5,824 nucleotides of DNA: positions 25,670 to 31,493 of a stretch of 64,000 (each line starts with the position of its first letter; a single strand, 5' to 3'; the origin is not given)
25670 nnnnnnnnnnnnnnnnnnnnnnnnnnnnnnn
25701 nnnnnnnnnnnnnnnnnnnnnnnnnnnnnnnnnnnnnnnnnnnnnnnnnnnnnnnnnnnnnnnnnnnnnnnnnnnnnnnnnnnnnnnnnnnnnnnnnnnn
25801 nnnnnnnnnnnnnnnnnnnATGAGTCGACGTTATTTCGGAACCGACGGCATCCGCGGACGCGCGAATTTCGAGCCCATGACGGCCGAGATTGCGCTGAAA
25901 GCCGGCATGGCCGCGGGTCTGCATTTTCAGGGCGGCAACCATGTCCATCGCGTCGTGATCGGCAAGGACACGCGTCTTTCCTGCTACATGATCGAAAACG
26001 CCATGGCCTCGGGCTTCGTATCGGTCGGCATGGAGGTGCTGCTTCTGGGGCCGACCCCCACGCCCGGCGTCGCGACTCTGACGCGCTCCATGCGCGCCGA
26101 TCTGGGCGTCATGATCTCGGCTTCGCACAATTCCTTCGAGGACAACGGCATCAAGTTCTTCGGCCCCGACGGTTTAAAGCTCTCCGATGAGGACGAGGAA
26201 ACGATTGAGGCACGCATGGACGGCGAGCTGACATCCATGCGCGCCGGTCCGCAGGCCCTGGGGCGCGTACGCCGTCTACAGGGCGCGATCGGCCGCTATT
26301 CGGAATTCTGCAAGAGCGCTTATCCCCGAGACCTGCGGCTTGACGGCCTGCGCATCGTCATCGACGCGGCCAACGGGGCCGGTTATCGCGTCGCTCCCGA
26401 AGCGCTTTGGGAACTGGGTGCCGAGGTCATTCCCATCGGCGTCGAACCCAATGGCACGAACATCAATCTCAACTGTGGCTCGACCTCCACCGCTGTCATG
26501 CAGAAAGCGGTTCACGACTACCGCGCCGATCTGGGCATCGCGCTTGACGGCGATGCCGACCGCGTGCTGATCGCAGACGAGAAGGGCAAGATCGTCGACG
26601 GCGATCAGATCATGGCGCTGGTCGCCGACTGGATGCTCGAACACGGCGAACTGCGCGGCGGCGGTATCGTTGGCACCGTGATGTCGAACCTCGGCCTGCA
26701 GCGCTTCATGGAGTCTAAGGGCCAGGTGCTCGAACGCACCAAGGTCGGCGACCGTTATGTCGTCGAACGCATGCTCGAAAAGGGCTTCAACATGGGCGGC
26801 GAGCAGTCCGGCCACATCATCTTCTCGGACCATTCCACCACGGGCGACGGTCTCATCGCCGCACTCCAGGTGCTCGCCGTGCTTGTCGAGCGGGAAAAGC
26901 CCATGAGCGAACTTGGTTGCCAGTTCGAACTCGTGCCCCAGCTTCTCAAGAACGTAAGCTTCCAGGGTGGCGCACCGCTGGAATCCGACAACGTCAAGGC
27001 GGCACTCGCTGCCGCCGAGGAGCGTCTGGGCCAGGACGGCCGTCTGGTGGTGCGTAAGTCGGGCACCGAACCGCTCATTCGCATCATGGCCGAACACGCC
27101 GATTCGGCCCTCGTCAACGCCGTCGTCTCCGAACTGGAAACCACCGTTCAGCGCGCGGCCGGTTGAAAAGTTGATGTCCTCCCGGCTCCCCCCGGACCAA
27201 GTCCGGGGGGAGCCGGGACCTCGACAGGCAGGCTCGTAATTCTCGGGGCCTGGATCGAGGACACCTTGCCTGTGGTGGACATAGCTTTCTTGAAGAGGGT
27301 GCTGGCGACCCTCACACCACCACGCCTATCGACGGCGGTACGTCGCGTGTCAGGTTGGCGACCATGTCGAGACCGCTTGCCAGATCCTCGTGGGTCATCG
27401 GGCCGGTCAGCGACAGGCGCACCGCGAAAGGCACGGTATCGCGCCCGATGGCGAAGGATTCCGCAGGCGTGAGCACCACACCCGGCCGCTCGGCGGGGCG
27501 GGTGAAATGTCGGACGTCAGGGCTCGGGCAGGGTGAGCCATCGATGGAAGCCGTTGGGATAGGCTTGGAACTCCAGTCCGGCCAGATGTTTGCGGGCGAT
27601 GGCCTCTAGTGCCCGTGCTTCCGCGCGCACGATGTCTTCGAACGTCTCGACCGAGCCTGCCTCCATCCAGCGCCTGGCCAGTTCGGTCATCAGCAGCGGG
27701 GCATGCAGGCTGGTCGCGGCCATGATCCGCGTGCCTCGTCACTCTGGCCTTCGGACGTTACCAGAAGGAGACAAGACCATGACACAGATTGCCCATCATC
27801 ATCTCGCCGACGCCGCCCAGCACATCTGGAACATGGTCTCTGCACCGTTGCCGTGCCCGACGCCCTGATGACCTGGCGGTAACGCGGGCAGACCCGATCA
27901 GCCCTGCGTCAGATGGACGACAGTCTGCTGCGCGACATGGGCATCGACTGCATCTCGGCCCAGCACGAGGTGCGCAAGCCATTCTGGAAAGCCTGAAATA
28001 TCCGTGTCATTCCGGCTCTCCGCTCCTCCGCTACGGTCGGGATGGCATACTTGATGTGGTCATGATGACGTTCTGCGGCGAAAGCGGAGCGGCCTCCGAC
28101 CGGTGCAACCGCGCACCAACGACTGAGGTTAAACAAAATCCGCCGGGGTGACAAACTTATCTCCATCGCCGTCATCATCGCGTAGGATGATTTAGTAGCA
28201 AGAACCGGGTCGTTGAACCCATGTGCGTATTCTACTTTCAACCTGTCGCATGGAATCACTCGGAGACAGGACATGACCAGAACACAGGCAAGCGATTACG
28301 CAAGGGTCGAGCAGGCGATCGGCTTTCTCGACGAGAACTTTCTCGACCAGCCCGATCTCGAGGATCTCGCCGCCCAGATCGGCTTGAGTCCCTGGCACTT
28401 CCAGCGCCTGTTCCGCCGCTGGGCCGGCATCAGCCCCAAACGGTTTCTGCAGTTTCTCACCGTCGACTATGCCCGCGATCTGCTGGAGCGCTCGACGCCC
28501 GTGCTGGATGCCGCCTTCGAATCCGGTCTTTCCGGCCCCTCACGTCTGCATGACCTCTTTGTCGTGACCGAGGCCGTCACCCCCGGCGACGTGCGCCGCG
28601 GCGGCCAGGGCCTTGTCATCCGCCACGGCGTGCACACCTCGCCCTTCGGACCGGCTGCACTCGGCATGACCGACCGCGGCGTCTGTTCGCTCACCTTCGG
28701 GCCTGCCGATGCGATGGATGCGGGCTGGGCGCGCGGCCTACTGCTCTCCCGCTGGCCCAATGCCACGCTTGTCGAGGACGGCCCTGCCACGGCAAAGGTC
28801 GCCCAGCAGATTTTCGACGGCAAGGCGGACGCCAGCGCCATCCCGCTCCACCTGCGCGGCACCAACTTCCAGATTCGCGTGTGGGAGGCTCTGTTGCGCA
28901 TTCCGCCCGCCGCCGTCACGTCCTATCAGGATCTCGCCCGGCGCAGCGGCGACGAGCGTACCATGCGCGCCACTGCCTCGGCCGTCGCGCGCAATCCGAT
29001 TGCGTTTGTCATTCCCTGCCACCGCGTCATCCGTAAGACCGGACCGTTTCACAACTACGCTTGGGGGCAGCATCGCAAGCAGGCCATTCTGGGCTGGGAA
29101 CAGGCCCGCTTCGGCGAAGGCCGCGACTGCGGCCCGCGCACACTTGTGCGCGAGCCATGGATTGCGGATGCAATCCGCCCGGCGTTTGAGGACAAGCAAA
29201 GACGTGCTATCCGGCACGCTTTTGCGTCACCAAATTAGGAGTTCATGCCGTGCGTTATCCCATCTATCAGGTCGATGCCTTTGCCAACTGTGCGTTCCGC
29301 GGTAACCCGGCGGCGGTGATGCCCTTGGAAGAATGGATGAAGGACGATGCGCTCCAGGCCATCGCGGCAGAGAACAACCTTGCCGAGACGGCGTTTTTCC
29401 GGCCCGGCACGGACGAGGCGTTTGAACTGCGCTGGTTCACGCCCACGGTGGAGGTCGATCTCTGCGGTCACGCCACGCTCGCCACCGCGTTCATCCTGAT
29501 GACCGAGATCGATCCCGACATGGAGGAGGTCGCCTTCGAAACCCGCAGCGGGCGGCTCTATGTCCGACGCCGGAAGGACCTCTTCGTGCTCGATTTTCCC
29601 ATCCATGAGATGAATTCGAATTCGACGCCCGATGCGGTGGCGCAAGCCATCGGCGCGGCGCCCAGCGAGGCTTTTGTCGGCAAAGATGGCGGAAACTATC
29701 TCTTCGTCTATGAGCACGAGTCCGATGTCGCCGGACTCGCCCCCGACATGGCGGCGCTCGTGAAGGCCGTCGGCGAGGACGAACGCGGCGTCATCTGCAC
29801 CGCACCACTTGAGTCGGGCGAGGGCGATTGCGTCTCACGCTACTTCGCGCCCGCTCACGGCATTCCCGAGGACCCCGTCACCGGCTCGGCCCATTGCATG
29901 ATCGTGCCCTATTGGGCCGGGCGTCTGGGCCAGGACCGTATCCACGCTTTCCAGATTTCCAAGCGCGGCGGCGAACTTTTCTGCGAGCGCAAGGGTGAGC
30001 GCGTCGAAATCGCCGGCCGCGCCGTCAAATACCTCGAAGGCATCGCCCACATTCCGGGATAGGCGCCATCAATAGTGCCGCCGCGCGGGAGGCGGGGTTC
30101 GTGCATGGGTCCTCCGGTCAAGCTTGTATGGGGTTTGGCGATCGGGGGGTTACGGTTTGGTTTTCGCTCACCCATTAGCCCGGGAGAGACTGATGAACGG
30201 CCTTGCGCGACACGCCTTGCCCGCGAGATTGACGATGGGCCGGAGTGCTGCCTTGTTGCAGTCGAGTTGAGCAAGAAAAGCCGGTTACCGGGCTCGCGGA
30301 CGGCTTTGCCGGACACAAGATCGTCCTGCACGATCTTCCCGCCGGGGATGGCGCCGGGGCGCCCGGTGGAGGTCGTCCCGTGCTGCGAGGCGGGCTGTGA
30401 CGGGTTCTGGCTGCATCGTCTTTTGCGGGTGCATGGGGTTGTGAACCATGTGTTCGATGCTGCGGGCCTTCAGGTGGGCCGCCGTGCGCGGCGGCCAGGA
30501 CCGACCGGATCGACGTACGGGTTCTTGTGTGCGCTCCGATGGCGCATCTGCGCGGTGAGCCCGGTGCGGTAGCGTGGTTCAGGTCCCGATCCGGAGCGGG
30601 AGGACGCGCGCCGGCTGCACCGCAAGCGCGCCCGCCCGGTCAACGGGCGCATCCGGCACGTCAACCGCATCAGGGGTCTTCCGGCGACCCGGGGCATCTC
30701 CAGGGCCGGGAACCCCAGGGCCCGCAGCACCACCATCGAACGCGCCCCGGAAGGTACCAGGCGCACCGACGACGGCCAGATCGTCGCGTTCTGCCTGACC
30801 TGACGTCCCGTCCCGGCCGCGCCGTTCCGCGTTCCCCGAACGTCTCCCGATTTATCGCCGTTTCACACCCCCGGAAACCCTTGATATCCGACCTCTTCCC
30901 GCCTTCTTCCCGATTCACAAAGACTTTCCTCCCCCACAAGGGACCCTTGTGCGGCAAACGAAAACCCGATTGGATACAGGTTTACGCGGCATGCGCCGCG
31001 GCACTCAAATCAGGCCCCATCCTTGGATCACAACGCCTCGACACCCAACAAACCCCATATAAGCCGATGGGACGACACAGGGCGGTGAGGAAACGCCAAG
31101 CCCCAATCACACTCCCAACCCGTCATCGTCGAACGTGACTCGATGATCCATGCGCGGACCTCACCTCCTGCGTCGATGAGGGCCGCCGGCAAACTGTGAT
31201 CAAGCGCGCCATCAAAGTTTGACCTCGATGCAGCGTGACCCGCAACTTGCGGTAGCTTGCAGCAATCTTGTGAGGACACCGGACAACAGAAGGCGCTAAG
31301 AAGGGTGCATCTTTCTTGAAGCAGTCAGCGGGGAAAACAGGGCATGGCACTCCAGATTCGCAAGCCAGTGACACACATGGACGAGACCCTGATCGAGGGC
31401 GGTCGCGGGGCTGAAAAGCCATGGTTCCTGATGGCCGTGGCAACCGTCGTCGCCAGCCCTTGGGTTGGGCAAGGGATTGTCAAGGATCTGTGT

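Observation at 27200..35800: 8.6-kb tract in which almost every accessory gene is broken while neighbours are intact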

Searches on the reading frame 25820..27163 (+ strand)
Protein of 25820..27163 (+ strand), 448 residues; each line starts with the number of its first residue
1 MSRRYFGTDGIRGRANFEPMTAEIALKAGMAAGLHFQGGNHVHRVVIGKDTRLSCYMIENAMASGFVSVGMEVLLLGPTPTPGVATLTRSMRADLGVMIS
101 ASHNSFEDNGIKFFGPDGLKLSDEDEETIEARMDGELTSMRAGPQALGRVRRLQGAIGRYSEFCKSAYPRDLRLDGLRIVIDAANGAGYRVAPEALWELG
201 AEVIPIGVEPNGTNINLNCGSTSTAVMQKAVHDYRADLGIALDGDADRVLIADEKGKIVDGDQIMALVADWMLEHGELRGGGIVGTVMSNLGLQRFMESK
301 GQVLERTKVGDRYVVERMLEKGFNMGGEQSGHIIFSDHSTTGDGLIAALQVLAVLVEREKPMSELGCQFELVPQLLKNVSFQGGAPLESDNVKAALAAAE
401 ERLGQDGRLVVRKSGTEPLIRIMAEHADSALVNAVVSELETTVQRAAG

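Call 7: find_related_loci(query=window:25820-27163:+, collection=genome_contigs, flank=10000)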
Query window:25820-27163:+ (448 aa) in genome_contigs; peptide patterns used: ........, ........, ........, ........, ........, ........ (x = any residue, [..] = any of these).
600 stretches matched a pattern (row limit reached: there are more); 562 encode a relative of the query (tblastn E <= 1e-3); the best 80 are kept; 80 distinct loci.
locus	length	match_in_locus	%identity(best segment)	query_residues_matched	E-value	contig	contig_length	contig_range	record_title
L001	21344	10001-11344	90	1-448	0e+0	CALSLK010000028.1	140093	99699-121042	MAG: uncultured Alphaproteobacteria bacterium isolate A_MB180 genome assembly, contig: contig_13330_A_MB180, whole genom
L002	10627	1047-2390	79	1-448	0e+0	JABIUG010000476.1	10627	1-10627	MAG: Rhodospirillaceae bacterium isolate SI072_bin42 k141_3356121, whole genome shotgun sequence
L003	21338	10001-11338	78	1-446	0e+0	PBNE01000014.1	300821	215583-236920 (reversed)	MAG: Rhodospirillaceae bacterium isolate SP197 140725, whole genome shotgun sequence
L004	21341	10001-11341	62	1-447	0e+0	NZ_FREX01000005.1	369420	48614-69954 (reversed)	Pseudovibrio sp. Alg231-02 isolate Pseudovibrio sp. Alg231_02, whole genome shotgun sequence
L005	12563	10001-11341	63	1-447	0e+0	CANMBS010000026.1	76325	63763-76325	uncultured Pseudovibrio sp. isolate 151-G.fasta genome assembly, contig: NODE_26, whole genome shotgun sequence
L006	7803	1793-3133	62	1-447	0e+0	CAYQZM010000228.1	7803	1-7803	MAG TPA_asm: uncultured Rhizobium sp. isolate binchicken_co84_379 genome assembly, contig: k141_119208, whole genome sho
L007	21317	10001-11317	62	1-439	0e+0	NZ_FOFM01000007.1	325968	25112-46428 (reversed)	Pseudovibrio axinellae strain DSM 24994, whole genome shotgun sequence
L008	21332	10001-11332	61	1-444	0e+0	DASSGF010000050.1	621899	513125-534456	MAG TPA_asm: Rhizomicrobium sp. isolate SMAG_U1025 k141_1518118, whole genome shotgun sequence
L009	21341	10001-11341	61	1-447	2e-180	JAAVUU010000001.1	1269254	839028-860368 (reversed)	Rhizobiales bacterium dw_265 1, whole genome shotgun sequence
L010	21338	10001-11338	62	1-446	5e-180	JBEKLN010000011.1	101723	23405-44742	MAG: Rhizomicrobium sp. isolate SPRUCE 371 SPRUCE_371_11, whole genome shotgun sequence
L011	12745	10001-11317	62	1-439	4e-176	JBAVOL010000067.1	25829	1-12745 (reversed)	MAG: Rhizomicrobium sp. isolate MFD03092_ilm_asm_bin44 k127_56688, whole genome shotgun sequence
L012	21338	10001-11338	61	1-447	7e-176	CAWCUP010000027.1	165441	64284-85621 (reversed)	MAG: uncultured Alphaproteobacteria bacterium isolate MFD01721.bin.1.310 genome assembly, contig: contig_56400, whole ge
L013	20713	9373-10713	60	1-447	6e-175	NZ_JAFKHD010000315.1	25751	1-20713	MAG: Devosia sp. isolate SCN18_25_8_15_R2_B_62_9 SCN18_25_8_15_R2_B_scaffold_1250, whole genome shotgun sequence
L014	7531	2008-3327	62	3-443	1e-175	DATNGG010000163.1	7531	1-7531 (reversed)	MAG TPA_asm: Stellaceae bacterium isolate SMAG_U11315 k141_2623016, whole genome shotgun sequence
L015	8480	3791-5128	60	1-446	3e-174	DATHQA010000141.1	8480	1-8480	MAG TPA_asm: Rhizomicrobium sp. isolate SMAG_U12726 k141_2495288, whole genome shotgun sequence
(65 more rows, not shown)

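Call 12: find_encoding_contigs(protein=window:25820-27163:+, flank=10000, max_places=10)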
Protein window:25820-27163:+ (448 aa): no gene with exactly this product is on record in the collection.

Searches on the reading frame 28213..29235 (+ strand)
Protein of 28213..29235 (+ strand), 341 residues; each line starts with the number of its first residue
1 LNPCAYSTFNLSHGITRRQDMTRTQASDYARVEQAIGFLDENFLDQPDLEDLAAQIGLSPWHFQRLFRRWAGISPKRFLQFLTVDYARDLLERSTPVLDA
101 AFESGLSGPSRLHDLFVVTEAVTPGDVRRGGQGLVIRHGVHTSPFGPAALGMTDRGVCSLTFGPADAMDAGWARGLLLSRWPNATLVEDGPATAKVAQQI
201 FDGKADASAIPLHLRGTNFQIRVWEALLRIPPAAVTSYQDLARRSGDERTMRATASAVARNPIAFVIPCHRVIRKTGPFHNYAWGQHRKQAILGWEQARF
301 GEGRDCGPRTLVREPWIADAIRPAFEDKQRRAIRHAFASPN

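Call 51: search_protein_families(library=pfam, max_evalue=0.01, proteins=[window:28213-29235:+])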
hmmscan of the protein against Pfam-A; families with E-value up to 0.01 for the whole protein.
window:28213-29235:+ (341 aa): 3 families
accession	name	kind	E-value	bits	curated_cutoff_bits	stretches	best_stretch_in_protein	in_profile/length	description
PF01035.26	DNA_binding_1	-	4.1e-26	91.1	27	1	218-297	1-80/81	6-O-methylguanine DNA methyltransferase, DNA binding domain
PF12833.13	HTH_18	-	2.1e-17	63.6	33.6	1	52-129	1-79/80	Helix-turn-helix domain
PF00165.29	HTH_AraC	-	1.2e-07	32.1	26.6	1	48-80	10-42/42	Bacterial regulatory helix-turn-helix proteins, AraC family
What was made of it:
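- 28213..29238 (+): Intact Ada-like regulator (AraC HTH plus O6-methylguanine methyltransferase domain). Pfam HTH_18 and DNA_binding_1 at full coverage (call 51).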

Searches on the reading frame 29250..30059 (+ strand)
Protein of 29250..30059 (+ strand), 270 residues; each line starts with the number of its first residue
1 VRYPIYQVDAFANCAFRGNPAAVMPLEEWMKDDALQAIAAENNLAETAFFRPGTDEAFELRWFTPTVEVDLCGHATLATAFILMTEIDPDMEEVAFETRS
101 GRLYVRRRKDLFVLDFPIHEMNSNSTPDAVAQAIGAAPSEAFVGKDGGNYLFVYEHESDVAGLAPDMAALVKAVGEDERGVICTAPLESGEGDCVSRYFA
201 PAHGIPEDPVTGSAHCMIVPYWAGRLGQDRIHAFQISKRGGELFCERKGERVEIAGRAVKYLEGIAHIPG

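Call 51: search_protein_families(library=pfam, max_evalue=0.01, proteins=[window:29250-30059:+])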
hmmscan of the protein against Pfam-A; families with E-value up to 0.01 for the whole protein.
window:29250-30059:+ (270 aa): 1 family
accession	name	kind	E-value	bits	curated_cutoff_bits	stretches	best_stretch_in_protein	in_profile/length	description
PF02567.21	PhzC-PhzF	-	2.3e-56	191.8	27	1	8-264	1-281/281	Phenazine biosynthesis-like protein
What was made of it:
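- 29250..30062 (+): Intact PhzF-family gene. Last gene of the block that is syntenic with L001-L003. Pfam PhzC-PhzF 1-281/281 (call 51).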

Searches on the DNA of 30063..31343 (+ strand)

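Call 44: search_dna_similar(query=window:30063-31343:+, collection=plasmids, mode=distant, max_evalue=0.01, max_rows=10)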
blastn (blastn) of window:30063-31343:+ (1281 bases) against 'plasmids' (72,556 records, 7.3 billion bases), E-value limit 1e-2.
Records with a match: 13; places in all: 24; records where one place covers at least 80% of the query: 0.
Best place of each record, by identity: 80-90% 1; 60-80% 12.
By first word of the organism name: Roseomonas 4; Microvirga 4; Bradyrhizobium 2; Skermanella 1; Azospirillum 1; Chelativorans 1.
By predicted mobility (MOB-suite, as given by PLSDB): non-mobilizable 9; mobilizable 2; conjugative 2.
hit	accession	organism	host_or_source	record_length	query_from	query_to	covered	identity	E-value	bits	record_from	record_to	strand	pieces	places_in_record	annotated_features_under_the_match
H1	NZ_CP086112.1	Skermanella rosea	single cell,hydrocarbon-contaminated ...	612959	288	636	27%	68.2%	6e-17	97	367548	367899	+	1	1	IS110 family transposase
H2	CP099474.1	Roseomonas mucosa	Human skin,single cell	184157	303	636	26%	66.0%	2e-10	75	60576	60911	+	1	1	none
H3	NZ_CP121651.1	Bradyrhizobium sp. CB82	Stylosanthes guianensis,cell culture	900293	319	637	25%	68.2%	6e-17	98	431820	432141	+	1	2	IS110 family transposase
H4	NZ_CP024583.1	Roseomonas sp. FDAARGOS_362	Homo sapiens,peripheral Blood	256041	310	636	26%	66.5%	4e-13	84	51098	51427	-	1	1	IS110 family transposase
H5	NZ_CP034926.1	Roseomonas mucosa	Homo sapiens,tissue sample,Clinical, ...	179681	310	636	26%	66.5%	4e-13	84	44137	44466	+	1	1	IS110 family transposase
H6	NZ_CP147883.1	Roseomonas mucosa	-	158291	310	636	26%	66.5%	4e-13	84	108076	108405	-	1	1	IS110 family transposase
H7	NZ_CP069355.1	Microvirga sp. VF16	Vachellia farnesiana,Cell culture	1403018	319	617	23%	66.9%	3e-8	68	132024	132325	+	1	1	none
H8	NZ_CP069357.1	Microvirga sp. VF16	Vachellia farnesiana,Cell culture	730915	319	617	23%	66.9%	3e-8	68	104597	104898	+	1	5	IS110 family transposase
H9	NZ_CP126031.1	Bradyrhizobium elkanii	Glycine max,soybean,root nodule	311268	319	619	23%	66.2%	3e-8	69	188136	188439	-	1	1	IS110 family transposase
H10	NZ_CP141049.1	Microvirga lotononidis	-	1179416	319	617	23%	66.2%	4e-7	65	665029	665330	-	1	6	none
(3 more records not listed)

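Call 45: get_annotated_region(hit=H1, flank=2000)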
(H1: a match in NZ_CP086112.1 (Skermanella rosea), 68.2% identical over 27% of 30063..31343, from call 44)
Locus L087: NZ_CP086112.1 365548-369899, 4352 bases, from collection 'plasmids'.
description: Skermanella rosea strain KEMB 2255-458 plasmid pSR-1, complete sequence
organism: Skermanella rosea (NCBI taxid 1817965)
taxonomy: Bacteria; Pseudomonadota; Alphaproteobacteria; Rhodospirillales; Azospirillaceae; Skermanella; Skermanella rosea
host: -; source: single cell,hydrocarbon-contaminated desert sand; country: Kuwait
typing (MOB-suite, as given by PLSDB): mobilizable; relaxase MOBP
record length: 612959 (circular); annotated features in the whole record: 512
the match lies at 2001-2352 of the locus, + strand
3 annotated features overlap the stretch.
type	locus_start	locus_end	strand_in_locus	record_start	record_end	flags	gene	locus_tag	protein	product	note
CDS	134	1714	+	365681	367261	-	-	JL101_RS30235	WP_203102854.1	ISL3 family transposase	-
CDS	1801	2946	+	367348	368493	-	-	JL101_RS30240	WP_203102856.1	IS110 family transposase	-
CDS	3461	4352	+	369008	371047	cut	-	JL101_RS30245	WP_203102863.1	multicopper oxidase family protein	-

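Call 46: get_annotated_region(hit=H3, flank=2000)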
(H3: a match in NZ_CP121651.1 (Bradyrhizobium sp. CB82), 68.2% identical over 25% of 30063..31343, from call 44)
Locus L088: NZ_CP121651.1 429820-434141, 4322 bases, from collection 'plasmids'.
description: Bradyrhizobium sp. CB82 plasmid pCB82_1, complete sequence
organism: Bradyrhizobium sp. CB82 (NCBI taxid 3039159)
taxonomy: Bacteria; Pseudomonadota; Alphaproteobacteria; Hyphomicrobiales; Nitrobacteraceae; Bradyrhizobium; Bradyrhizobium sp. CB82
host: -; source: Stylosanthes guianensis,cell culture; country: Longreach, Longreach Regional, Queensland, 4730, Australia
typing (MOB-suite, as given by PLSDB): conjugative; replicon rep_cluster_506; relaxase MOBP; mating-pair formation MPF_T
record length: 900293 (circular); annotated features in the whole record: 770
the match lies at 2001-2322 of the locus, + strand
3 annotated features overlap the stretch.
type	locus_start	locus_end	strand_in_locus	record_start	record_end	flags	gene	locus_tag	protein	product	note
CDS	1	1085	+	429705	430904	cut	-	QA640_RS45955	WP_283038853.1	IS91 family transposase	-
CDS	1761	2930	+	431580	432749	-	-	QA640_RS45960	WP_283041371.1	IS110 family transposase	-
CDS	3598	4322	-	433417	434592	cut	-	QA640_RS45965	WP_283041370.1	IS110 family transposase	-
